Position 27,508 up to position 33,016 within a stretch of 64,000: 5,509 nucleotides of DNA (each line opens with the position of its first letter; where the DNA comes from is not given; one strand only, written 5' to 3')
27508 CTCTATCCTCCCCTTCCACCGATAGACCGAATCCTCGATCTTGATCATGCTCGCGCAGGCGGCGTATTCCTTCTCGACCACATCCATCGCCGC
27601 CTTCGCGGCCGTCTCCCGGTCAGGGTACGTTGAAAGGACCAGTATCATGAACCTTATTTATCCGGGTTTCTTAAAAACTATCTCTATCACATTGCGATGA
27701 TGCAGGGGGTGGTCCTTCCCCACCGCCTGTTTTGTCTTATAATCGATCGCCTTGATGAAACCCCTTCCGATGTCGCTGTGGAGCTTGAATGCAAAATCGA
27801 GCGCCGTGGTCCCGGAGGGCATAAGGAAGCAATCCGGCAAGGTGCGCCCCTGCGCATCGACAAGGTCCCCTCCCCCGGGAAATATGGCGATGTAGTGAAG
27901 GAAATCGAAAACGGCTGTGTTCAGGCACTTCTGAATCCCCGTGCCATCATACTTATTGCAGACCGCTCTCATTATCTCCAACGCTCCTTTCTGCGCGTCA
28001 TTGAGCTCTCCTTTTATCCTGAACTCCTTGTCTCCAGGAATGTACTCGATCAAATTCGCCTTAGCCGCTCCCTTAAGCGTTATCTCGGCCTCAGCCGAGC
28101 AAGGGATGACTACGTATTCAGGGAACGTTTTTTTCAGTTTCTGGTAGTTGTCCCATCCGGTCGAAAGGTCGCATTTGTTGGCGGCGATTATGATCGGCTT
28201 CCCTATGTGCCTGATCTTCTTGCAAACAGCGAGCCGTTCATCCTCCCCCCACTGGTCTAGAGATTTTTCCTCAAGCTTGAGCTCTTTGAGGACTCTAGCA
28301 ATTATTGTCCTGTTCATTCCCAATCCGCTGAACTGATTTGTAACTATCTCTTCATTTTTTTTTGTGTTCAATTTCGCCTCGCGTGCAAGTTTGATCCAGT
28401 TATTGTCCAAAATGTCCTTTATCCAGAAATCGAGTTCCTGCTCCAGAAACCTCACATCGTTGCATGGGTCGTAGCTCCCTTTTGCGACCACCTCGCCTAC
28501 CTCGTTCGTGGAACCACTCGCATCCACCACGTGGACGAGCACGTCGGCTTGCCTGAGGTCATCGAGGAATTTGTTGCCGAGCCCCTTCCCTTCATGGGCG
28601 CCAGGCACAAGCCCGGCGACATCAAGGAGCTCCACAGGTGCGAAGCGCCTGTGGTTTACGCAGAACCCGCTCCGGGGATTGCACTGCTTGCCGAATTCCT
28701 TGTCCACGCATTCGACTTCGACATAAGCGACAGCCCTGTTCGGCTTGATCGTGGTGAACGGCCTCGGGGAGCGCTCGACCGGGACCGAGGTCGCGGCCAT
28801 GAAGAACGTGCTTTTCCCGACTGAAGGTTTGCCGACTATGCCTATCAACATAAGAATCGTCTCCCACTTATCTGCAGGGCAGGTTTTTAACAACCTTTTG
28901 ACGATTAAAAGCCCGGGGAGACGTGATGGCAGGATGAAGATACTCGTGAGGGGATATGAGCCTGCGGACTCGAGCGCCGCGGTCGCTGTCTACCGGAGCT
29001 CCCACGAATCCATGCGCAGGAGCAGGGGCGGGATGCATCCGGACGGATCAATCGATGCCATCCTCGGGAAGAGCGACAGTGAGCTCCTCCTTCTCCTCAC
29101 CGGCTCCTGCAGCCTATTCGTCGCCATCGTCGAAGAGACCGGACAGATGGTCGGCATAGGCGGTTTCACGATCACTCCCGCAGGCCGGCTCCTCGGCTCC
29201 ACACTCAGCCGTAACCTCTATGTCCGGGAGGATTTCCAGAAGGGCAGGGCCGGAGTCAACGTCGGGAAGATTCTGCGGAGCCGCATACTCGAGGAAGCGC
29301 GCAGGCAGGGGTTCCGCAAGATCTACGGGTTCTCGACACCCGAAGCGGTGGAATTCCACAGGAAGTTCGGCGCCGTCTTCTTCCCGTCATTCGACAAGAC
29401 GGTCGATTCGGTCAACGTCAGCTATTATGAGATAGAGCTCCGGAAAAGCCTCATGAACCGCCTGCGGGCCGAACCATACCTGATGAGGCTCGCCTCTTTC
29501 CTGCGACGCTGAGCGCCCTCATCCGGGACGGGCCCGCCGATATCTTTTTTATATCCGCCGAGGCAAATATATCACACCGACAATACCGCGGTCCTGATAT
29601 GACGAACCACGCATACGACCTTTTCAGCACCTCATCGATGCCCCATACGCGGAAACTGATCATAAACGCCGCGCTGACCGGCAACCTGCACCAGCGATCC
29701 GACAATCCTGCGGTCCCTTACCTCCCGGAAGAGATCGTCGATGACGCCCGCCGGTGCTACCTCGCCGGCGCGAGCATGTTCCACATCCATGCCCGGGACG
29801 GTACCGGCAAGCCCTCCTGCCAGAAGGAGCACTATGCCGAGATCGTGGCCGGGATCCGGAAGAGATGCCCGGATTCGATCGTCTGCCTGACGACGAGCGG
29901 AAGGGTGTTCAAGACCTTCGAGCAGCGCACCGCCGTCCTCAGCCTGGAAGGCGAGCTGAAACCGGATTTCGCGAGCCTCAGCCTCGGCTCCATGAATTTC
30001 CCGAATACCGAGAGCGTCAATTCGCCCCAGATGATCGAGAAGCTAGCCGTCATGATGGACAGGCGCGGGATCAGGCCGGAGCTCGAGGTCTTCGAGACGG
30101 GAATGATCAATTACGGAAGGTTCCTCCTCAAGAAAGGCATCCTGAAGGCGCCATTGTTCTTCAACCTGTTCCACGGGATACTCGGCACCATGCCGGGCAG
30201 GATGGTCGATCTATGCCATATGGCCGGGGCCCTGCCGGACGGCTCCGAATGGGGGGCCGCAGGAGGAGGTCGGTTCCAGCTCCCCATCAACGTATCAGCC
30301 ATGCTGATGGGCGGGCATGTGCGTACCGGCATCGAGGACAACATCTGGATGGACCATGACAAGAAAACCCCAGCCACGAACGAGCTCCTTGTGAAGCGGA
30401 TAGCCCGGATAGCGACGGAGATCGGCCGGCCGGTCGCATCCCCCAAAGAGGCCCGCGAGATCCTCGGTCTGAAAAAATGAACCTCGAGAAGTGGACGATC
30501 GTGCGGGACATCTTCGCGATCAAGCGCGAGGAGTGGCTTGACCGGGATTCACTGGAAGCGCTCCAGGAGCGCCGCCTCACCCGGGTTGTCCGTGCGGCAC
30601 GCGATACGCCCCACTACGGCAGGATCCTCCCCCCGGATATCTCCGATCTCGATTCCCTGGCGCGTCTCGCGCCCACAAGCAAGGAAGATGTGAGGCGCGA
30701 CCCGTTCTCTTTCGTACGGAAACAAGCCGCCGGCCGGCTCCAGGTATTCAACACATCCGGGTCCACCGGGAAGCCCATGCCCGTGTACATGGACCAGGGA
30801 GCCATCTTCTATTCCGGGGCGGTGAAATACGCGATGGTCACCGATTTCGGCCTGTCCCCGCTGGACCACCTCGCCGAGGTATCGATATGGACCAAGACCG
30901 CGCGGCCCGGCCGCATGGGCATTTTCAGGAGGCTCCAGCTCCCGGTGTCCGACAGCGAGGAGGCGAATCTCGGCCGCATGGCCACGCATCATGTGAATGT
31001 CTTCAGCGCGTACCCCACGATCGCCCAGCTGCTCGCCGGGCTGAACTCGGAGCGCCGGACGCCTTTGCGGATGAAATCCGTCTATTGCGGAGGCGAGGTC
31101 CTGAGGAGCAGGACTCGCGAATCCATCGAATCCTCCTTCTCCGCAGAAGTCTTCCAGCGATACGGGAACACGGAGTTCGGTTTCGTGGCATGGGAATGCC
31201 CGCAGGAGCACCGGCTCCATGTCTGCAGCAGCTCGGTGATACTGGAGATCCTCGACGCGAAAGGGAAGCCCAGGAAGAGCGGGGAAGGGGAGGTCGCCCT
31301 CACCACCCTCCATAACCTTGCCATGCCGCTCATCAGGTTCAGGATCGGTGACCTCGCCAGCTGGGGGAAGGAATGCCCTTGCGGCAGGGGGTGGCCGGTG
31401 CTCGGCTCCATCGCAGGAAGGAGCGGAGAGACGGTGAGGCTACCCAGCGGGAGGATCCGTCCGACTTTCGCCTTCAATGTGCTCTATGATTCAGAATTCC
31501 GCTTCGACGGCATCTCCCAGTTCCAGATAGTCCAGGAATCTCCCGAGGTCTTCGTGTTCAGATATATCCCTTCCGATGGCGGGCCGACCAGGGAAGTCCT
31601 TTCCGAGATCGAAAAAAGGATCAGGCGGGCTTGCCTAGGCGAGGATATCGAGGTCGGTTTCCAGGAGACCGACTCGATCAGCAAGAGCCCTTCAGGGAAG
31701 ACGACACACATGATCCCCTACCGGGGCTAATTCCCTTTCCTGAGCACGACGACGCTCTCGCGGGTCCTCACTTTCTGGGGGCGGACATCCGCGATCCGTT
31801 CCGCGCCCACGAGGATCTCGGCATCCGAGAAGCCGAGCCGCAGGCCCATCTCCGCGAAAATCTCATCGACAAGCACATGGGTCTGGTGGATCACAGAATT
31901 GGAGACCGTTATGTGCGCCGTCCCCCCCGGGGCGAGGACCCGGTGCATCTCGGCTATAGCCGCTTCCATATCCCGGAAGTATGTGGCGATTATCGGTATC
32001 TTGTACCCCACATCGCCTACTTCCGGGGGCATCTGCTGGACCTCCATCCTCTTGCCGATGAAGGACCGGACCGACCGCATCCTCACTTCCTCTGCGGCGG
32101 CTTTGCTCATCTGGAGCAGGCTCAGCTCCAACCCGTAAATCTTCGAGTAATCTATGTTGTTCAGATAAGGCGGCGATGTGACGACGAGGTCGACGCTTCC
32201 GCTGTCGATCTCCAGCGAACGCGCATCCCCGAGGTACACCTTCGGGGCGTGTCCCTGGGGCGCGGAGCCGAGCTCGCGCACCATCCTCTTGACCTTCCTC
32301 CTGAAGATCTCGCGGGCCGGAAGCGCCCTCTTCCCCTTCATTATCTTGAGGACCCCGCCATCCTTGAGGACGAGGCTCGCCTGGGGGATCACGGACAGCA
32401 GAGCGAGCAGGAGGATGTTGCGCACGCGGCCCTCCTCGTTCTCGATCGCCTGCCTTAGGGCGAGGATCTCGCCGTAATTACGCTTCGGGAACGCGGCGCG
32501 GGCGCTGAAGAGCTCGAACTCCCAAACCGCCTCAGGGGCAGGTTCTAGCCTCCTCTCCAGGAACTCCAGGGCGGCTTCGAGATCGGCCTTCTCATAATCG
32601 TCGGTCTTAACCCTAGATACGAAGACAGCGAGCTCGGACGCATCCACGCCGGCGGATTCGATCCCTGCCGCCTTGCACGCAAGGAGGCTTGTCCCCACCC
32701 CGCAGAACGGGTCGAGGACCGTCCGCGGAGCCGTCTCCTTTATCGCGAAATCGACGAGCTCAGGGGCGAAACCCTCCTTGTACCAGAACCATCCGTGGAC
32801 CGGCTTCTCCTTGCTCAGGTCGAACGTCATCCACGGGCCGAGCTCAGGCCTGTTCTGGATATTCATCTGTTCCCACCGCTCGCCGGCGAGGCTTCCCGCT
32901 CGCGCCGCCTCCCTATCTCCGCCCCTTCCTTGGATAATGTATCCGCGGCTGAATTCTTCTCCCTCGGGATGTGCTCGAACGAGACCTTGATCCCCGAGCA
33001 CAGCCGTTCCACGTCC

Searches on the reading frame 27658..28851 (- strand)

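Call 63: search_protein_families(library=pfam, proteins=[window:27658-28851:-], max_evalue=0.01)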
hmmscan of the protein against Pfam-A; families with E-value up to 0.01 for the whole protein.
window:27658-28851:- (397 aa): 3 families
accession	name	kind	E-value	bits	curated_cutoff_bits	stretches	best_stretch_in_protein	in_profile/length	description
PF08438.16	YGR210-like_G4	-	2.7e-31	108.7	24.7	1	223-325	1-105/108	Obg-like GTPase YGR210-like, G4 motif-containing domain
PF01926.29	MMR_HSR1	-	8.5e-16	58.5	21.9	1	3-116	2-90/113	50S ribosome-binding GTPase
PF02824.27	TGS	-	1.4e-09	38.2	22.2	1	338-392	5-59/60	TGS domain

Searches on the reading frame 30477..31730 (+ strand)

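Call 63: search_protein_families(library=pfam, proteins=[window:30477-31730:+], max_evalue=0.01)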
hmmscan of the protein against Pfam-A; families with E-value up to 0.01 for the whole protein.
window:30477-31730:+ (417 aa): 1 family
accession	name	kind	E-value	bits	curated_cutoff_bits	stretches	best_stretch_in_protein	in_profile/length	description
PF00501.34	AMP-binding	-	8e-13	48.4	29.9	1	89-273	166-372/384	AMP-binding enzyme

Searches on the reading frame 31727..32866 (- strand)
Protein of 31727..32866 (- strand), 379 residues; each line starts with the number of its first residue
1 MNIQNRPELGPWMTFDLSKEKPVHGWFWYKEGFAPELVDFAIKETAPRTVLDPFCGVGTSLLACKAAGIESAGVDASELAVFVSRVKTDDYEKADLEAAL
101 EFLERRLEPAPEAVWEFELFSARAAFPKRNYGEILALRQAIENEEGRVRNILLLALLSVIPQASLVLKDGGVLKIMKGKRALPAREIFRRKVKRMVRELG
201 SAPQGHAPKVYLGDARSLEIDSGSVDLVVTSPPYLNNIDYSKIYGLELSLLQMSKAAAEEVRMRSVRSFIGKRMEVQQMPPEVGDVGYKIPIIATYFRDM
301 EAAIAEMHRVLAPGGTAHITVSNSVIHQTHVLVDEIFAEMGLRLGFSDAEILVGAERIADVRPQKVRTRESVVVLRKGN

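Call 63: search_protein_families(library=pfam, proteins=[window:31727-32866:-], max_evalue=0.01)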
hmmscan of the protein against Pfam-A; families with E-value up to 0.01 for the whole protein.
window:31727-32866:- (379 aa): 7 families
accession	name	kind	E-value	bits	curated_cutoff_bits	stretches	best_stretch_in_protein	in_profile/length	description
PF01555.25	N6_N4_Mtase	-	1.8e-12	48.1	26.7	2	225-337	1-69/221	DNA methylase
PF08241.18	Methyltransf_11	-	2.9e-08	34.7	21.2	1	241-317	19-93/95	Methyltransferase domain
PF13649.12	Methyltransf_25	-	1.4e-07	32.5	27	0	242-315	23-97/97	Methyltransferase domain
PF01170.24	UPF0020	-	3.1e-06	27.5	22.3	1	184-242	81-139/197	RMKL-like, methyltransferase domain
PF13489.12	Methyltransf_23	-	0.00022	21.5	27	0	36-99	11-75/164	Methyltransferase domain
PF08242.18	Methyltransf_12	-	0.00026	22.1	30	0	295-316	76-97/98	Methyltransferase domain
PF05148.21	Methyltransf_8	-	0.0032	17.8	27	0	277-342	114-178/219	Hypothetical methyltransferase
